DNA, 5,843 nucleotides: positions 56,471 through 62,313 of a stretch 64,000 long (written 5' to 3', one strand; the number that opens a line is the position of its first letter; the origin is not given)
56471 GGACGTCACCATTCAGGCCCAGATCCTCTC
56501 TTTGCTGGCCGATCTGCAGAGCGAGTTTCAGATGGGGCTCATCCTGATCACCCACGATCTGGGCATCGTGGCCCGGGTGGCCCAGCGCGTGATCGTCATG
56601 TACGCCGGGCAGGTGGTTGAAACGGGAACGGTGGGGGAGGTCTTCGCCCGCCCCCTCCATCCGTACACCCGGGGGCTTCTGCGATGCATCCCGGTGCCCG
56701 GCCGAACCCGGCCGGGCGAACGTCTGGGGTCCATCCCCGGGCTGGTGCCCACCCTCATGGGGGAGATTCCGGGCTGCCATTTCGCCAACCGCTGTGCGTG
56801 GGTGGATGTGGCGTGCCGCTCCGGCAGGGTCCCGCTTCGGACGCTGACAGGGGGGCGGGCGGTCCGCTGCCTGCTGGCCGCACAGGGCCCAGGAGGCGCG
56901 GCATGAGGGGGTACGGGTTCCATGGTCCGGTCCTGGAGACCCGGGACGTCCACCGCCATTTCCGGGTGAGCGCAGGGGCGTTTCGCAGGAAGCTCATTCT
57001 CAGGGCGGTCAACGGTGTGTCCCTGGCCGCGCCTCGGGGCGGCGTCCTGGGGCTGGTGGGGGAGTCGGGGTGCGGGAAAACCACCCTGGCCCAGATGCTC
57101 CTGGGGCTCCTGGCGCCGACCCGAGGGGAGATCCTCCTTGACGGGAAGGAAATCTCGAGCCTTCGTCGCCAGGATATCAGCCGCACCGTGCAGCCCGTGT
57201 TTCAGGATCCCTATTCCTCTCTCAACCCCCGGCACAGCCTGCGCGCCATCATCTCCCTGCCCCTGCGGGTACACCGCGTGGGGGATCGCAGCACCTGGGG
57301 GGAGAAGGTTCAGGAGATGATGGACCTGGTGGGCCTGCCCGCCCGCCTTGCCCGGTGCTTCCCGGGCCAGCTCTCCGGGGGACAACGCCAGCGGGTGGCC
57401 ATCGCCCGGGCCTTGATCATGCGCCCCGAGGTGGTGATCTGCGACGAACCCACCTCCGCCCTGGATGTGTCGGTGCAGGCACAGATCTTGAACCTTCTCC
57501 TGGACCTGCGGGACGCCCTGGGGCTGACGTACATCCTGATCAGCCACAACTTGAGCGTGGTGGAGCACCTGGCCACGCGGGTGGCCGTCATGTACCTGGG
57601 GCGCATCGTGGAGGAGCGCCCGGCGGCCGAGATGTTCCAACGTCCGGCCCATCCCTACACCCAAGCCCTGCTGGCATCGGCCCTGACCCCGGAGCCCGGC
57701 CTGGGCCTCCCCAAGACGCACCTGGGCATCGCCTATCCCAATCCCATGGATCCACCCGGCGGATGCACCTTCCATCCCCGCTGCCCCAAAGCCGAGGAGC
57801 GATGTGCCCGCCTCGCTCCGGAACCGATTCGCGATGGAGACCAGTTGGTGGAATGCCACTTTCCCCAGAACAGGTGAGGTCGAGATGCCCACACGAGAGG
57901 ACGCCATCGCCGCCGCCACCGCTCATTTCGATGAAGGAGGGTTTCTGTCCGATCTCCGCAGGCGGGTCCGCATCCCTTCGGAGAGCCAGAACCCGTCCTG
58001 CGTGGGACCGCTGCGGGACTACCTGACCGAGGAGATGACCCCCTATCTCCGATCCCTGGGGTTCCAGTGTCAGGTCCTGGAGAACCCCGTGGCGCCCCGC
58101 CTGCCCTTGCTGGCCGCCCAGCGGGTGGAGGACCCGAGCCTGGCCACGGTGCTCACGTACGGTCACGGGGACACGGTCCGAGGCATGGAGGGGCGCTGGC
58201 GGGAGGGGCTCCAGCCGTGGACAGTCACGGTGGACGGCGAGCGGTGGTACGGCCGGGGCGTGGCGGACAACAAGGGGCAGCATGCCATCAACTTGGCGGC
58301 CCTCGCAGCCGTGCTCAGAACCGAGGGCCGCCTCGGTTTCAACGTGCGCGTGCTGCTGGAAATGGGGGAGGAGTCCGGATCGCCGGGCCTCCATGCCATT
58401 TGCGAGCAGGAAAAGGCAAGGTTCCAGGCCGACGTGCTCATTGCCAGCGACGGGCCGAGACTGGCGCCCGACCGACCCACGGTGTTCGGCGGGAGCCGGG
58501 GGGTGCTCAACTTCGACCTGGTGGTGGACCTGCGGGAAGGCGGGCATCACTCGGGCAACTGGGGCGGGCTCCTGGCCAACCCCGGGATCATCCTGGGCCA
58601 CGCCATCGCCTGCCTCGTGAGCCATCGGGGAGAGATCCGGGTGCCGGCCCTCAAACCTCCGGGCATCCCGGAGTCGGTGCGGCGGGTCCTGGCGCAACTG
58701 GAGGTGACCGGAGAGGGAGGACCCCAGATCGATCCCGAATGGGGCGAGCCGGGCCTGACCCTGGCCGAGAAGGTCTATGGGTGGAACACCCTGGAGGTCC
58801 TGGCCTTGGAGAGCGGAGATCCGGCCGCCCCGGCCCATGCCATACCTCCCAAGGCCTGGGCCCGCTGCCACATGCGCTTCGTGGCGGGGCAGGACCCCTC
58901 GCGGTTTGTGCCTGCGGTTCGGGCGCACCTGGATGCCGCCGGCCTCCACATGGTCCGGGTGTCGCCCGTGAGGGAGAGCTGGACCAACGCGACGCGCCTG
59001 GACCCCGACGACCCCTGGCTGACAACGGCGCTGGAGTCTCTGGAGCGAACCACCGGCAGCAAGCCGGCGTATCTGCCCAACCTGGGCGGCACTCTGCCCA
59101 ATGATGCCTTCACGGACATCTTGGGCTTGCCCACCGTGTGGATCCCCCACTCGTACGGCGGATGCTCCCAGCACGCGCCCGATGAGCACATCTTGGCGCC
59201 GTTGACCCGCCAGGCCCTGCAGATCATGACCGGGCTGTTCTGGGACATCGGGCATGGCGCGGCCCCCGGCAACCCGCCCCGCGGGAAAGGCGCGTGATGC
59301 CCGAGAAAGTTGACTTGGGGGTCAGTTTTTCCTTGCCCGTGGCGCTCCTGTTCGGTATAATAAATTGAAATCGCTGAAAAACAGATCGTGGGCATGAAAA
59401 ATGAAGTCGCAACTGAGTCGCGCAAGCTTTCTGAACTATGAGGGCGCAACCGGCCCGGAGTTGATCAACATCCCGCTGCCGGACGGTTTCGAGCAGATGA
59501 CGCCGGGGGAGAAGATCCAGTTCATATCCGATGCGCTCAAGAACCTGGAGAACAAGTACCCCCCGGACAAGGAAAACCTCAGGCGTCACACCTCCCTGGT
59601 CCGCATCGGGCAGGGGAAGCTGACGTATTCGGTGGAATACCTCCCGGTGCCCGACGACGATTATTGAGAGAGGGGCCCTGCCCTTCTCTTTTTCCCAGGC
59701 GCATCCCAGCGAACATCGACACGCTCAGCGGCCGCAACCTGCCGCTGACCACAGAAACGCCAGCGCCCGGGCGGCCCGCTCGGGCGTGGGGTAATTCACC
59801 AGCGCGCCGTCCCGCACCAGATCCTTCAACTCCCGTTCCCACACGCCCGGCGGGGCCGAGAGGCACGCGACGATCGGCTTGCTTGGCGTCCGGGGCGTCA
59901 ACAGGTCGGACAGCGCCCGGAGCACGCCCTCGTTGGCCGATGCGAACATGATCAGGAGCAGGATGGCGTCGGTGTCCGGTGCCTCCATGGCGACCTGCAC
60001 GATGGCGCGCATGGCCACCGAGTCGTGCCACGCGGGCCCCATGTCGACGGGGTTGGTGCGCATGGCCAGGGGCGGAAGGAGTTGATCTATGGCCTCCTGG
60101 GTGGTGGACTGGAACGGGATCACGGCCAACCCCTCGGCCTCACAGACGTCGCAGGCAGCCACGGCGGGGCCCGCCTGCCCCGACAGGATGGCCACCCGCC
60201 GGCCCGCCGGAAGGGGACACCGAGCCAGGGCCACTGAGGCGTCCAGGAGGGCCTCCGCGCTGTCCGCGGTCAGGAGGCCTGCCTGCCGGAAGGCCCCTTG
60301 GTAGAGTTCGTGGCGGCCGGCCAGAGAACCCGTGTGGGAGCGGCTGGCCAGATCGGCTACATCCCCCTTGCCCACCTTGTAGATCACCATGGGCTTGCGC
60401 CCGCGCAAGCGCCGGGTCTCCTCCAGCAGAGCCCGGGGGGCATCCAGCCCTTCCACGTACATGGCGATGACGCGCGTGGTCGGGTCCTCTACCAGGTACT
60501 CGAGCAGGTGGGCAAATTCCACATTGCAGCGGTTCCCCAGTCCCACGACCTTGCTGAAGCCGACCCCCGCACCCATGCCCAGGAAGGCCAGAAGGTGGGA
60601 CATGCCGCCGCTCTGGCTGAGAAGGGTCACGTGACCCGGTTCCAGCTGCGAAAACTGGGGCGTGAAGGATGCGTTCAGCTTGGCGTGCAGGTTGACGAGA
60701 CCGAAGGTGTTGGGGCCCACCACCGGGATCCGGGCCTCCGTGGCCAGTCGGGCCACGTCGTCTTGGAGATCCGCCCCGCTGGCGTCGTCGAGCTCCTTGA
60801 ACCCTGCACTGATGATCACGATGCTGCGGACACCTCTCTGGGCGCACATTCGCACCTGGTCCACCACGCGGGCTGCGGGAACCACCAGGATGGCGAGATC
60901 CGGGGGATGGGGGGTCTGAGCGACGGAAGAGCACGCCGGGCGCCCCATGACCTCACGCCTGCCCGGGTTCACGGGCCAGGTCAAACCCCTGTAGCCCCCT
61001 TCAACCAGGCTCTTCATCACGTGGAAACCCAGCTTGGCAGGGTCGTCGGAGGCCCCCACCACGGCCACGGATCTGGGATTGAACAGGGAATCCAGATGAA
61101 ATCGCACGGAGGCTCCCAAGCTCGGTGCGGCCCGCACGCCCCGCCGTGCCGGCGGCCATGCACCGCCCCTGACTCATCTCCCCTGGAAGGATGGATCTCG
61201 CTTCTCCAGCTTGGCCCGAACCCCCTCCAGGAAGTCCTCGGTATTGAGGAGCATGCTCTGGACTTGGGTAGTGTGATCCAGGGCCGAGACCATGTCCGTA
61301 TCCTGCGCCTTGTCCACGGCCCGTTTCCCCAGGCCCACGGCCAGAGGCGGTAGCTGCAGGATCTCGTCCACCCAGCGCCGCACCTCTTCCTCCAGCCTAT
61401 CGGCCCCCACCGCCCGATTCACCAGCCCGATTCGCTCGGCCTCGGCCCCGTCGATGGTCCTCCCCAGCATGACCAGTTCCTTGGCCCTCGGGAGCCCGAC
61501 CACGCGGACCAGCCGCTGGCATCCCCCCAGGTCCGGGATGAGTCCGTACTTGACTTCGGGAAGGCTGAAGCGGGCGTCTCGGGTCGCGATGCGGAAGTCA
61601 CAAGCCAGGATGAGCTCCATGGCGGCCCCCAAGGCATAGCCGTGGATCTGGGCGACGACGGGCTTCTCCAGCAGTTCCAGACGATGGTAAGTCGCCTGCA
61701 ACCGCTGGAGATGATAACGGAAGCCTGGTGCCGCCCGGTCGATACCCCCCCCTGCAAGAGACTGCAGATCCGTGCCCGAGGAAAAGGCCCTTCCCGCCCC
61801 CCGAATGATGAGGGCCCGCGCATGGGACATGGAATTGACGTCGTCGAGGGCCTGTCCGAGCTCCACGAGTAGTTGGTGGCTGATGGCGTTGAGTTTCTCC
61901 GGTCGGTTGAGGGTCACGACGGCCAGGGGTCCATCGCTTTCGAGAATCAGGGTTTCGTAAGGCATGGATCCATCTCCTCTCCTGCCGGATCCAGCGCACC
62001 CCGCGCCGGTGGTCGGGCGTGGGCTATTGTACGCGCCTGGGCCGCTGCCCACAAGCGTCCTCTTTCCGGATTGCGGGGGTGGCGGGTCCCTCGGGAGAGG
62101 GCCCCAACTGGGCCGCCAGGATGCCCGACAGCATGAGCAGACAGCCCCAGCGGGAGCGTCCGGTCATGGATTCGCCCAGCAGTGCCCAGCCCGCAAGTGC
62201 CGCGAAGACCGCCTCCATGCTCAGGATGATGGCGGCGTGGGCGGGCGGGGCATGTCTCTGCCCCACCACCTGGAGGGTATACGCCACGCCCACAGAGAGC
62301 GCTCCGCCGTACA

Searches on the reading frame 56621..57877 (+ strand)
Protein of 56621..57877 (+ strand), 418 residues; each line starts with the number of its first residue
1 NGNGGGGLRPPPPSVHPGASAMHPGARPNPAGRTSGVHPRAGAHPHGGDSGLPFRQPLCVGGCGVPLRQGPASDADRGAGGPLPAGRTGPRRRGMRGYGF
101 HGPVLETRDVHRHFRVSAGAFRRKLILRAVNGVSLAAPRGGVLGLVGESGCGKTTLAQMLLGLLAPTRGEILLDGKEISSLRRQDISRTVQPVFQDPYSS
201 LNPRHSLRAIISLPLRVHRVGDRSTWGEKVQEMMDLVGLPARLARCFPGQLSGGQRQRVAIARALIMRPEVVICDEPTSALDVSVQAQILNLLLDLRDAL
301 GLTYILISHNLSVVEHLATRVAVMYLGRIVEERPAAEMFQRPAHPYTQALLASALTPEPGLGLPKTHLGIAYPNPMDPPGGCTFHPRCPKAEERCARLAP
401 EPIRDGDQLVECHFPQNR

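Call 93: search_protein_families(library=pfam, proteins=[window:56621-57877:+], max_evalue=0.0001)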
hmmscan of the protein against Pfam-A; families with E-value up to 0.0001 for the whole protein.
window:56621-57877:+ (418 aa): 3 families
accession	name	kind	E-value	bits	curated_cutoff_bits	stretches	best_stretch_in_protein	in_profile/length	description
PF00005.33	ABC_tran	-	5.3e-34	118.2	25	1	131-279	2-137/137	ABC transporter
PF08352.17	oligo_HPY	-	2.1e-16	60.5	27.1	1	330-395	1-65/65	Oligopeptide/dipeptide transporter, C-terminal region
PF01078.27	Mg_chelatase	-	1.6e-05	24.9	20.3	1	132-200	14-80/207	Magnesium chelatase, subunit ChlI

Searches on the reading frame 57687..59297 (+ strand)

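Call 93: search_protein_families(library=pfam, proteins=[window:57687-59297:+], max_evalue=0.0001)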
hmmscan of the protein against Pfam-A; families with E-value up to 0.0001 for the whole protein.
window:57687-59297:+ (536 aa): 1 family
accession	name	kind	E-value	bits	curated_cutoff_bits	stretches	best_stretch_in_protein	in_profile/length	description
PF01546.33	Peptidase_M20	-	7.2e-19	68.9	24.6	1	157-515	2-201/206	Peptidase family M20/M25/M40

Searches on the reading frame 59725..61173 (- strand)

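Call 93: search_protein_families(library=pfam, proteins=[window:59725-61173:-], max_evalue=0.0001)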
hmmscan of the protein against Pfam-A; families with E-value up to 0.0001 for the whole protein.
window:59725-61173:- (482 aa): 4 families
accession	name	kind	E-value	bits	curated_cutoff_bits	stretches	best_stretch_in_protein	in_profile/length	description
PF13607.11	Succ_CoA_lig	-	6.2e-41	139.8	27.4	1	179-315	1-137/138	Succinyl-CoA ligase like flavodoxin domain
PF13380.12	CoA_binding_2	-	8.8e-23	81.4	22.8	1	34-159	1-113/116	CoA binding domain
PF02629.25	CoA_binding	-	3.1e-09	37.9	22.3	1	33-124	3-97/97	CoA binding domain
PF19045.5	Ligase_CoA_2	-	5.4e-05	23.7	23.7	0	327-407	1-80/162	Ligase-CoA domain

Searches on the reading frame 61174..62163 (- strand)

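Call 93: search_protein_families(library=pfam, proteins=[window:61174-62163:-], max_evalue=0.0001)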
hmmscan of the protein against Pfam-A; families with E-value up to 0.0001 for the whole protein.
window:61174-62163:- (329 aa): 2 families
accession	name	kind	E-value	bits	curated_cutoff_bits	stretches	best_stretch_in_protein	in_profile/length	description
PF00378.25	ECH_1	-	2e-58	198.1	27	1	80-328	6-250/251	Enoyl-CoA hydratase/isomerase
PF16113.10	ECH_2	-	4.7e-37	128.7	27.2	1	81-259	2-179/335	Enoyl-CoA hydratase/isomerase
